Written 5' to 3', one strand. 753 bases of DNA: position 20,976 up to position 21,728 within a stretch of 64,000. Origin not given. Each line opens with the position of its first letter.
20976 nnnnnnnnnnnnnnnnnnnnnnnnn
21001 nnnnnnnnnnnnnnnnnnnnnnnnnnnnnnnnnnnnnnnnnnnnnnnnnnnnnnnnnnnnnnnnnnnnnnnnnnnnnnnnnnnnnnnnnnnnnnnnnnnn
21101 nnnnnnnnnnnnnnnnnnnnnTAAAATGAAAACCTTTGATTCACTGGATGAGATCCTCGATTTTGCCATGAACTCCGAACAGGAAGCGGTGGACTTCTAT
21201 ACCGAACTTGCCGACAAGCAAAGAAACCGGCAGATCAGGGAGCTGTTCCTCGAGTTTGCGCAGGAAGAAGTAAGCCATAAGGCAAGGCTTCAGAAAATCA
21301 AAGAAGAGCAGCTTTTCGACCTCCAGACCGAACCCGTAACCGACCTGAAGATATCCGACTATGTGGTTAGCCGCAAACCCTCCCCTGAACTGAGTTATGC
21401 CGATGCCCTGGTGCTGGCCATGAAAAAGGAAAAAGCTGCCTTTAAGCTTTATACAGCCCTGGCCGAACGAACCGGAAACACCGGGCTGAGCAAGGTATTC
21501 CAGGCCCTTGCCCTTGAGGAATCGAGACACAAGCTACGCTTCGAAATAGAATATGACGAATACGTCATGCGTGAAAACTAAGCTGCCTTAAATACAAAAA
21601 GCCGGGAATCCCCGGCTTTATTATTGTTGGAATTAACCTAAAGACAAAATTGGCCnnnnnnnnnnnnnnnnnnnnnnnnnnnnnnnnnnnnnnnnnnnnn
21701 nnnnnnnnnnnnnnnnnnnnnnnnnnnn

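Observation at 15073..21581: NuoE-like, NuoF-like and [2Fe-2S + GltD + NuoG/MopB-like] operon: FdsGBA-like layout rewired into a putative Bfu/Stn-type NAD(P)H-ferredoxin enzyme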

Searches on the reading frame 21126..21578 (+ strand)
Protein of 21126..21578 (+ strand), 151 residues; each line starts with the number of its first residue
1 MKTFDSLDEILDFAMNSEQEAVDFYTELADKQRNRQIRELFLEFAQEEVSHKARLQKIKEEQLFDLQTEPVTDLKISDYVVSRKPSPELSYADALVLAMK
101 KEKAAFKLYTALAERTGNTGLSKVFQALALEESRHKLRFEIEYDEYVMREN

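Call 6: search_protein_families(library=pfam, proteins=[window:21126-21578:+], max_evalue=0.01)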
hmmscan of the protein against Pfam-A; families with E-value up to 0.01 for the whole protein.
window:21126-21578:+ (151 aa): 5 families
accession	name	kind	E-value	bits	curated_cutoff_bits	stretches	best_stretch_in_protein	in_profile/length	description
PF02915.23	Rubrerythrin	-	5.2e-19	69.4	22.8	2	9-62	1-56/137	Rubrerythrin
PF13668.12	Ferritin_2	-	1.2e-05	25.9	24.7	1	9-136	4-129/138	Ferritin-like domain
PF09968.15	DUF2202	-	0.00039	20.7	22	0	92-147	2-53/162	Uncharacterized protein domain (DUF2202)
PF09537.16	DUF2383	-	0.0006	20.4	30.8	0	16-57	11-52/111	Domain of unknown function (DUF2383)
PF22277.2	EncFtn-like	-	0.0015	18.7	27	0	15-53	23-61/85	EncFtn-like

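Call 7: search_protein_families(library=ncbifam, proteins=[window:21126-21578:+], max_evalue=0.001)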
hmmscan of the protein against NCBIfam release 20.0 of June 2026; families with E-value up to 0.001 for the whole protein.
window:21126-21578:+ (151 aa): 6 families
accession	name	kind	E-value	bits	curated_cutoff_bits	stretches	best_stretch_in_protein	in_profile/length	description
NF045676.1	FeExpMbfA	equivalog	1.4e-09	37.8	450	1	6-65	95-154/318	iron exporter MbfA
NF058679.1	EncB_fam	subfamily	1.4e-07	31.6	90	0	15-57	29-71/117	encapsulin nanocompartment ferritin-likeEncB family encapsulin nanocompartment ferritin-like cargo protein cargo protein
NF045767.1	RuberyRbr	equivalog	3e-07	30.7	200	1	22-140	27-139/194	rubrerythrin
TIGR04535.1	ferrit_encaps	subfamily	3.8e-07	30.1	125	1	14-55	21-62/114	encapsulin-associated ferritin-like protein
NF009413.0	PRK12775.1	equivalog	0.00045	18.1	1895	1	12-146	866-998/1006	putative trifunctional 2-polyprenylphenol hydroxylase/glutamate synthase subunit beta/ferritin domain-containing protein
NF010172.0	PRK13654.1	subfamily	0.00092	18.4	391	0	90-135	89-136/361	magnesium-protoporphyrin IX monomethyl ester cyclase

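Call 21: search_solved_structures(query=window:21126-21578:+, max_evalue=1, show_alignments=2)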
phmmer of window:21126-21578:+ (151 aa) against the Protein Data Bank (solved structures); distinct sequences matched with E-value up to 1: 11.
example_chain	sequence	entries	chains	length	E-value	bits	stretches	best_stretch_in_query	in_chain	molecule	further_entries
1vjx_A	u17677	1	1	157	2.9e-06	30.7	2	7-65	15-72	putative ferritin-like diiron-carboxylate protein TM1526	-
2fzf_A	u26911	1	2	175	6.3e-06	29.6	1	6-144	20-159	hypothetical protein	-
5n5e_e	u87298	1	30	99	0.00041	23.8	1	4-75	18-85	PFC_05175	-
2oh3_A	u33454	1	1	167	0.0031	20.9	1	11-59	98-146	COG1633: Uncharacterized conserved protein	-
2e0z_A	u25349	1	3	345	0.0034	20.8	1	4-77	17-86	Virus-like particle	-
2bnl_A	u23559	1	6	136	0.046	17.1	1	62-137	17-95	MODULATOR PROTEIN RSBR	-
3qhb_A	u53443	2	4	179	0.081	16.3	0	26-136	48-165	Symerythrin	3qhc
3sid_A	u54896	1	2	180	0.083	16.3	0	92-146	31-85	Symerythrin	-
3k6c_A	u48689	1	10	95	0.12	15.7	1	14-85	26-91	Uncharacterized protein NE0167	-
2hz8_A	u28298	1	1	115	0.52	13.7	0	9-56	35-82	De novo designed diiron protein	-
9sdd_B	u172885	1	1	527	0.98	12.8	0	33-122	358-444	Polyunsaturated fatty acid synthase subunit B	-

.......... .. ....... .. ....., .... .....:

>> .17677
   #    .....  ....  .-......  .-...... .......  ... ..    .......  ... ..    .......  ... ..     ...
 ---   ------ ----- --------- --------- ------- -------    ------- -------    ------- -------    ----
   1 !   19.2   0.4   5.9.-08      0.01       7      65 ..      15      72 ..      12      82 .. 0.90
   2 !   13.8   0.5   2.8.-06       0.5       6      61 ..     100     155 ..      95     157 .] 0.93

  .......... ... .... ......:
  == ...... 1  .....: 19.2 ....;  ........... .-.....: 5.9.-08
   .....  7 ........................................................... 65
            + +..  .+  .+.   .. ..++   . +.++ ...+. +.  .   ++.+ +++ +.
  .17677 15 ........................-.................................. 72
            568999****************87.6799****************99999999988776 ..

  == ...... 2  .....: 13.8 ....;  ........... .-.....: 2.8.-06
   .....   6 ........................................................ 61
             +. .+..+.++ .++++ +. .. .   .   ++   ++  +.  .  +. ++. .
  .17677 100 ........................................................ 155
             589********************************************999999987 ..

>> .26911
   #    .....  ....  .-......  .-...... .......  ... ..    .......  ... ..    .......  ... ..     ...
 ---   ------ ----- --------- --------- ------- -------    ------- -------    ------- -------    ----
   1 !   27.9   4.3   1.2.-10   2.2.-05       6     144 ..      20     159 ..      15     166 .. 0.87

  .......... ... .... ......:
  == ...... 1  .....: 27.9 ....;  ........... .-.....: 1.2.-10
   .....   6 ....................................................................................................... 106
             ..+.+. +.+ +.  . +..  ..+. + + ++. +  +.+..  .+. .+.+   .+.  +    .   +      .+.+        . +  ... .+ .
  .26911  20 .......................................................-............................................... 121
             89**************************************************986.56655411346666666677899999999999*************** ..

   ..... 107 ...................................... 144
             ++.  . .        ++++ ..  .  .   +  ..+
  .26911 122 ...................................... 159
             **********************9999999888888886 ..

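Call 33: find_homologous_proteins(query=window:21126-21578:+, max_evalue=0.00001)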
Query window:21126-21578:+ (151 aa): 3398 proteins with E <= 0.00001 among 3469 candidates; the best 120 are listed.
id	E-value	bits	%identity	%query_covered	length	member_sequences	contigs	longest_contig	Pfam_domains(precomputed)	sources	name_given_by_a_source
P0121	4.2e-88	310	100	100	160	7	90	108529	PF02915.24,PF13668.13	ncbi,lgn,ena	-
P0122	1.3e-74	266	86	100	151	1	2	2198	PF02915.24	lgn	-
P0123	1.4e-74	266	86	100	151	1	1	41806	PF02915.24,PF22277.3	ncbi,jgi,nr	ncbi:MAG: ferritin family protein [Bacteroides sp.]|jgi:rubrerythrin|nr:ferritin family protein [Bac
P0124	8.4e-74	264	85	100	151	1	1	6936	PF02915.24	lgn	-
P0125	8.7e-74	264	85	100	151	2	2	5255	PF02915.24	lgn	-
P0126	7.6e-73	261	82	100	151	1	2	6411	PF02915.24,PF13668.13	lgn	-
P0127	1.3e-72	260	82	100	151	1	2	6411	PF02915.24,PF13668.13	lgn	-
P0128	1.6e-72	260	84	100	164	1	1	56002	PF02915.24,PF22277.3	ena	-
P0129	2.2e-70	253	79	100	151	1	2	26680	PF02915.24,PF22277.3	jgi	jgi:rubrerythrin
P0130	8.7e-70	251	79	100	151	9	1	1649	PF02915.24,PF22277.3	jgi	jgi:rubrerythrin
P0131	1.3e-69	250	79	100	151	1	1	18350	PF02915.24,PF22277.3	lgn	-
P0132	1.5e-69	250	81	100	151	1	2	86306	PF02915.24,PF22277.3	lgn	-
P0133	4.1e-69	249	80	100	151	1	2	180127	PF02915.24,PF22277.3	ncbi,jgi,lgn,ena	-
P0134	6.6e-68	245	78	100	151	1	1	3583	PF02915.24,PF13668.13,PF22277.3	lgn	-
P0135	1.8e-67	243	77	100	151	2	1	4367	PF02915.24,PF13668.13,PF22277.3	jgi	jgi:rubrerythrin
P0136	4.6e-67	242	76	100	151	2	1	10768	PF09537.17,PF02915.24,PF13668.13,PF22277.3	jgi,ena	-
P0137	2.6e-65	236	77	100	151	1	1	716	PF09537.17,PF02915.24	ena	-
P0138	2.9e-65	236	77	100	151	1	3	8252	PF09537.17,PF02915.24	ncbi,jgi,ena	jgi:rubrerythrin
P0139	3.6e-65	236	74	100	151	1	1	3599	PF09537.17,PF02915.24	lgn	-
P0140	3.7e-65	236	76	100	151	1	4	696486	PF09537.17,PF02915.24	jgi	jgi:rubrerythrin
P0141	5.4e-65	235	75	100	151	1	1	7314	PF02915.24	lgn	-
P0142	8.7e-65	235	76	100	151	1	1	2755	PF09537.17,PF02915.24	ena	-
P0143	1.0e-64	234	76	100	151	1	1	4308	PF09537.17,PF02915.24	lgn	-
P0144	5.3e-64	232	72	100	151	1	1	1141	PF09537.17,PF02915.24,PF22277.3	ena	-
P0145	5.6e-64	232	74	100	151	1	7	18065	PF09537.17,PF02915.24,PF22277.3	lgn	-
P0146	6.2e-64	232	74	100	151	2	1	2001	PF09537.17,PF02915.24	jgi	jgi:rubrerythrin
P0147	1.5e-63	231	73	100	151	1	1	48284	PF02915.24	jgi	jgi:rubrerythrin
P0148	1.8e-63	230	73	100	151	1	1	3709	PF02915.24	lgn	-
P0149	1.9e-63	230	74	100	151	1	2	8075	PF09537.17,PF02915.24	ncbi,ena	-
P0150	2.4e-63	230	72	100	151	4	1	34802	PF09537.17,PF02915.24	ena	-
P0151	3.4e-63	230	72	100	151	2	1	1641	PF02915.24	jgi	jgi:rubrerythrin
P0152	3.7e-63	229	72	100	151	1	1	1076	PF09537.17,PF02915.24,PF22277.3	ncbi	-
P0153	3.7e-63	229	73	100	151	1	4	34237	PF02915.24,PF22277.3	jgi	jgi:rubrerythrin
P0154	5.2e-63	229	72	100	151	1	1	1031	PF09537.17,PF02915.24,PF13668.13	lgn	-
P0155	5.4e-63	229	74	100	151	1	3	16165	PF09537.17,PF02915.24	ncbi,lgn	ncbi:MAG: ferritin family protein [Bacteroidales bacterium]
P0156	6.9e-63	228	73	100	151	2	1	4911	PF02915.24,PF07875.19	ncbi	-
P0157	7.4e-63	228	74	100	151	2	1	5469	PF09537.17,PF02915.24,PF22277.3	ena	-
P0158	7.4e-63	228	72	100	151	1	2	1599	PF09537.17,PF02915.24,PF22277.3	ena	-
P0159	8.5e-63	228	72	100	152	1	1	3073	PF02915.24,PF13668.13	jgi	jgi:rubrerythrin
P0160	9.7e-63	228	71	100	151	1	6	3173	PF09537.17,PF02915.24,PF22277.3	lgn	-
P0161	1.8e-62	227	72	100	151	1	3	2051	PF09537.17,PF02915.24,PF22277.3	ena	-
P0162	1.9e-62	227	72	100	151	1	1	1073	PF09537.17,PF02915.24,PF22277.3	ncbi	-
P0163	2.6e-62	227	73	100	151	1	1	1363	PF02915.24,PF22277.3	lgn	-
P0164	3.1e-62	226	72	100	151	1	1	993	PF09537.17,PF02915.24,PF22277.3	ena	-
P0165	3.4e-62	226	71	100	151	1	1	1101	PF09537.17,PF02915.24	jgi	jgi:rubrerythrin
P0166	3.8e-62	226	72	100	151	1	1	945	PF09537.17,PF02915.24,PF13668.13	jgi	-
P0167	4.1e-62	226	71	100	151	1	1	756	PF09537.17,PF02915.24,PF22277.3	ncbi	-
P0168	4.6e-62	226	72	100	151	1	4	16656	PF09537.17,PF02915.24,PF22277.3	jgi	jgi:rubrerythrin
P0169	4.8e-62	226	71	100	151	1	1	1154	PF09537.17,PF02915.24,PF22277.3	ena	-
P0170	7.3e-62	225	71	100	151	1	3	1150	PF09537.17,PF02915.24,PF22277.3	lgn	-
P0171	7.4e-62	225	73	100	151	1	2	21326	PF02915.24,PF13668.13,PF22277.3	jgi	jgi:rubrerythrin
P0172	7.9e-62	225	71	100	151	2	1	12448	PF09537.17,PF02915.24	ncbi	-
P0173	7.9e-62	225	72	100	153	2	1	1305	PF09537.17,PF02915.24,PF13668.13,PF22277.3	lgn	-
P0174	8.4e-62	225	72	100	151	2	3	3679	PF09537.17,PF02915.24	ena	-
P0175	1.1e-61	225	70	100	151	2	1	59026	PF09537.17,PF02915.24,PF22277.3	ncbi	-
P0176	1.3e-61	224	70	100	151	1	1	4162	PF09537.17,PF02915.24,PF22277.3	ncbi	-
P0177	1.3e-61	224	73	100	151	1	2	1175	PF02915.24,PF22277.3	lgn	-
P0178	1.5e-61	224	72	100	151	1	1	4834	PF02915.24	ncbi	-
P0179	1.7e-61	224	70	100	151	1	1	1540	PF09537.17,PF02915.24,PF22277.3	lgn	-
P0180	2.0e-61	224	71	100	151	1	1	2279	PF09537.17,PF02915.24,PF22277.3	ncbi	-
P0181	3.3e-61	223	72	100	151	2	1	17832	PF09537.17,PF02915.24,PF13668.13,PF07875.19,PF22277.3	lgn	-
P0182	4.3e-61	223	70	100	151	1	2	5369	PF09537.17,PF02915.24,PF22277.3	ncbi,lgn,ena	-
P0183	4.6e-61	223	70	100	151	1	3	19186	PF09537.17,PF02915.24,PF22277.3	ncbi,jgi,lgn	-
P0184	4.8e-61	223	71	100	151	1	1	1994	PF02915.24,PF13668.13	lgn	-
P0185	5.5e-61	222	72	100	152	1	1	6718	PF09537.17,PF02915.24,PF13668.13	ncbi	-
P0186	5.8e-61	222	69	100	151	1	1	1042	PF09537.17,PF02915.24,PF22277.3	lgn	-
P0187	7.0e-61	222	72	100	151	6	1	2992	PF09537.17,PF02915.24,PF22277.3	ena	-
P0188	9.1e-61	222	70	100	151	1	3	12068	PF09537.17,PF02915.24,PF13668.13,PF22277.3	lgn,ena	-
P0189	9.3e-61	222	69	100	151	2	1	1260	PF02915.24,PF13668.13,PF07875.19,PF22277.3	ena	-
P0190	9.6e-61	222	72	100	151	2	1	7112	PF09537.17,PF02915.24,PF22277.3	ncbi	-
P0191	1.0e-60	222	70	100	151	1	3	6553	PF09537.17,PF02915.24,PF22277.3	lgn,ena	-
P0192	1.1e-60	221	70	100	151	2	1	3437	PF09537.17,PF02915.24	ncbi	-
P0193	1.3e-60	221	71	100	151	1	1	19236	PF02915.24,PF22277.3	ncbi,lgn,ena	-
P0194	1.5e-60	221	70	100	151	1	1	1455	PF09537.17,PF02915.24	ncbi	-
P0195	1.5e-60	221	72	100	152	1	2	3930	PF02915.24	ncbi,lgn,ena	-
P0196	1.6e-60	221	70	100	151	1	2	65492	PF09537.17,PF02915.24,PF13668.13,PF22277.3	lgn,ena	-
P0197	1.6e-60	221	70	100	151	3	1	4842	PF09537.17,PF02915.24,PF22277.3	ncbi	-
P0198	1.6e-60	221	70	100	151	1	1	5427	PF09537.17,PF02915.24,PF13668.13,PF22277.3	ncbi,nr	ncbi:MAG: ferritin family protein [Bacteroidales bacterium]|nr:ferritin family protein [Bacteroidale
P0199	1.6e-60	221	71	100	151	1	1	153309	PF02915.24,PF13668.13,PF07875.19,PF22277.3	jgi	jgi:rubrerythrin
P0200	1.8e-60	221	70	100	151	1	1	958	PF02915.24,PF13668.13,PF22277.3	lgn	-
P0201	1.8e-60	221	70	100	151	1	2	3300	PF09537.17,PF02915.24,PF07875.19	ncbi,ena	-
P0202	1.9e-60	221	70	100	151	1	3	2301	PF09537.17,PF02915.24,PF13668.13,PF22277.3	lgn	-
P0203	3.6e-60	220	70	100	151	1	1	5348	PF09537.17,PF02915.24,PF13668.13,PF22277.3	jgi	-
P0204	3.6e-60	220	70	100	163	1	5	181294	PF09537.17,PF02915.24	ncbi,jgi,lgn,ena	jgi:rubrerythrin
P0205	3.8e-60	220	72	100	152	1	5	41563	PF09537.17,PF02915.24,PF13668.13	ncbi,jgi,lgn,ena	-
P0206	4.0e-60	220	72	100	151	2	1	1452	PF02915.24,PF13668.13,PF22277.3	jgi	-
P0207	4.0e-60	220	70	100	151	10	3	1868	PF02915.24,PF13668.13,PF07875.19,PF22277.3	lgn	-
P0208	4.0e-60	220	72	100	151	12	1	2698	PF09537.17,PF02915.24,PF13668.13,PF07875.19,PF22277.3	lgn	-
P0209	6.7e-60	219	71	100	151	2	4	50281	PF02915.24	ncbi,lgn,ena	-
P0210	7.2e-60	219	70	100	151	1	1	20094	PF09537.17,PF02915.24,PF13668.13,PF22277.3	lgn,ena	-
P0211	7.5e-60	219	70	100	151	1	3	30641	PF09537.17,PF02915.24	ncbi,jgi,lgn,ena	-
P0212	7.6e-60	219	70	100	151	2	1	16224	PF09537.17,PF02915.24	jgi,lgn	-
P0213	8.2e-60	219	72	100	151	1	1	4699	PF02915.24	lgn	-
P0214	9.3e-60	218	70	100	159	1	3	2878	PF09537.17,PF02915.24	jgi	jgi:rubrerythrin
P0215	9.6e-60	218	69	100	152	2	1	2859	PF09537.17,PF02915.24,PF13668.13,PF22277.3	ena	-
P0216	1.5e-59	218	70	100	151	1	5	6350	PF09537.17,PF02915.24,PF13668.13,PF22277.3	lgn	-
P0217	1.5e-59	218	70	100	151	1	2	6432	PF09537.17,PF02915.24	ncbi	-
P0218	1.7e-59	218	70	100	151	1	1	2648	PF09537.17,PF02915.24,PF13668.13,PF22277.3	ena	-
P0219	2.1e-59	217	70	100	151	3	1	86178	PF02915.24,PF13668.13,PF22277.3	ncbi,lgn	-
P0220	2.4e-59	217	70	100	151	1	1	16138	PF02915.24,PF07875.19,PF22277.3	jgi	jgi:rubrerythrin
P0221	2.5e-59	217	69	100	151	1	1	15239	PF09537.17,PF02915.24,PF13668.13,PF07875.19,PF22277.3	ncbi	-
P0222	2.6e-59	217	70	100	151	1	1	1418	PF09537.17,PF02915.24,PF13668.13,PF22277.3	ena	-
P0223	3.6e-59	216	69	100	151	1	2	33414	PF09537.17,PF02915.24,PF13668.13,PF07875.19,PF22277.3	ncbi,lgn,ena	-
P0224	4.4e-59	216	69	100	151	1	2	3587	PF09537.17,PF02915.24,PF13668.13,PF07875.19,PF22277.3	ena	-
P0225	5.1e-59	216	68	100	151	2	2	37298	PF09537.17,PF02915.24,PF13668.13,PF07875.19,PF22277.3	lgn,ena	-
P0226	5.6e-59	216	68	100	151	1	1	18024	PF02915.24,PF13668.13,PF22277.3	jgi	jgi:rubrerythrin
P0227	5.9e-59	216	68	100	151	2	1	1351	PF09537.17,PF02915.24,PF22277.3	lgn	-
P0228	6.0e-59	216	69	100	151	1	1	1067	PF09537.17,PF02915.24,PF13668.13,PF22277.3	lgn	-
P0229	6.4e-59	216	68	100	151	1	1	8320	PF02915.24,PF13668.13,PF22277.3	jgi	jgi:rubrerythrin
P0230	7.2e-59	215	68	100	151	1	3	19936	PF09537.17,PF02915.24,PF13668.13,PF22277.3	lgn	-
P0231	8.1e-59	215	70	100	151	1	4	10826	PF02915.24,PF22277.3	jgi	jgi:rubrerythrin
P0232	8.7e-59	215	68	100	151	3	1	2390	PF02915.24,PF22277.3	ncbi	-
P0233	9.0e-59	215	69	100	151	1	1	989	PF02915.24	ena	-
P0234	1.1e-58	215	70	100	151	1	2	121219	PF09537.17,PF02915.24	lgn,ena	-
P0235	1.2e-58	215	68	100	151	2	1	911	PF09537.17,PF02915.24,PF13668.13,PF22277.3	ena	-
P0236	1.6e-58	214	70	100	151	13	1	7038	PF09537.17,PF02915.24,PF22277.3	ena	-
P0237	1.9e-58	214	69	99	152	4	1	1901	PF02915.24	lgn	-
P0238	2.2e-58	214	69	100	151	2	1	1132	PF02915.24,PF22277.3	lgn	-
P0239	2.3e-58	214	68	100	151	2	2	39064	PF02915.24,PF13668.13,PF22277.3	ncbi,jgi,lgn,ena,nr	ncbi:MAG: ferritin family protein [Bacteroidetes bacterium]|nr:ferritin family protein [Bacteroidota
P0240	2.4e-58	214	68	100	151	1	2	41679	PF02915.24,PF13668.13,PF22277.3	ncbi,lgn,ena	-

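Call 41: predict_structure(alignment_id=A1)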
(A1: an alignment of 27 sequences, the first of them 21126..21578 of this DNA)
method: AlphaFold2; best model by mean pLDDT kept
length: 151 residues; sequences in the alignment: 27
mean_pLDDT: 87.9   pTM: 0.82
mean pLDDT of the five models: 87.9, 81.7, 76.4, 72.5, 71.1
residues with pLDDT >= 90: 82; 70-90: 60; 50-70: 9; < 50: 0
segments of 3 or more residues with pLDDT < 50: none
pLDDT, mean of each block of 10 residues (from residue 1): 84 93 91 86 95 93 67 83 78 91 94 87 93 95 89 68
secondary structure, 60 per line:
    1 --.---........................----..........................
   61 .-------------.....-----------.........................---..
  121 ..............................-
elements in order: H7-30 H35-61 H76-79 H91-115 H119-150

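Call 47: fold_search(model_id=the predicted structure, library=pdb)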
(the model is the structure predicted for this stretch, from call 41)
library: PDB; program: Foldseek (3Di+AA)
matches with E <= 10: 864; with E <= 0.001: 1
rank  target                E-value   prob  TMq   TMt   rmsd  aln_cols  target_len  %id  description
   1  1vjx                  4.6e-04  1.00  0.78  0.79   3.3       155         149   22  Crystal structure of a putative ferritin-like diiron-carboxylate protein (tm1526) from thermotoga maritima at 2.30 A res (released 2004-04-13)
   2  1ryt                  1.9e-03  1.00  0.68  0.55   4.5       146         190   22  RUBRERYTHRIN (released 1997-05-15)
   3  2vzb_B                2.8e-03  1.00  0.70  0.63   5.4       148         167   20  A Dodecameric Thioferritin in the Bacterial Domain, Characterization of the Bacterioferritin-Related Protein from Bact (released 2009-11-17)
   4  7y6f_C                2.8e-03  1.00  0.69  0.67   6.0       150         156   17  Cryo-EM structure of Apo form of ScBfr (released 2023-07-05)
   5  8w1e_G                3.0e-03  1.00  0.69  0.62   5.1       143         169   18  Crystal Structure of DPS-like protein PA4880 from Pseudomonas aeruginosa (dodecamer) (released 2024-05-29)
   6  1b71                  3.2e-03  1.00  0.66  0.53   4.9       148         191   22  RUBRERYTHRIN (released 2000-01-26)
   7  8w1d                  3.5e-03  1.00  0.68  0.69   5.4       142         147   18  CRYSTAL STRUCTURE OF DPS-LIKE PROTEIN PA4880 FROM PSEUDOMONAS AERUGINOSA (DIMERIC FORM) (released 2024-05-29)
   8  8w1e_F                4.6e-03  1.00  0.68  0.61   5.0       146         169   18  Crystal Structure of DPS-like protein PA4880 from Pseudomonas aeruginosa (dodecamer) (released 2024-05-29)
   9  2fzf_A                5.1e-03  1.00  0.72  0.69   6.1       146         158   26  Hypothetical Protein Pfu-1136390-001 From Pyrococcus furiosus (released 2006-02-21)
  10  8w1e_A                5.1e-03  1.00  0.68  0.62   4.9       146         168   18  Crystal Structure of DPS-like protein PA4880 from Pseudomonas aeruginosa (dodecamer) (released 2024-05-29)
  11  4r42_B                5.4e-03  1.00  0.67  0.47   7.1       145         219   19  Crystal structure of KatB, a manganese catalase from Anabaena PCC7120 (released 2015-08-19)
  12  4etr_B                6.0e-03  1.00  0.63  0.77   6.9       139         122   16  X-ray structure of PA2169 from Pseudomonas aeruginosa (released 2013-01-09)
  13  8w1e_D                6.0e-03  1.00  0.67  0.60   5.0       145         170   18  Crystal Structure of DPS-like protein PA4880 from Pseudomonas aeruginosa (dodecamer) (released 2024-05-29)
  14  9hyc                  6.4e-03  1.00  0.64  0.58   7.8       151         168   16  Iron loaded human mitochondrial ferritin 5 minute oxygen soak (released 2026-01-21)
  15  8fxd_5                6.4e-03  1.00  0.34  0.37  14.1       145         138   21  Rubrerythrin from B. pseudomallei: manganese-bound (released 2024-02-07)
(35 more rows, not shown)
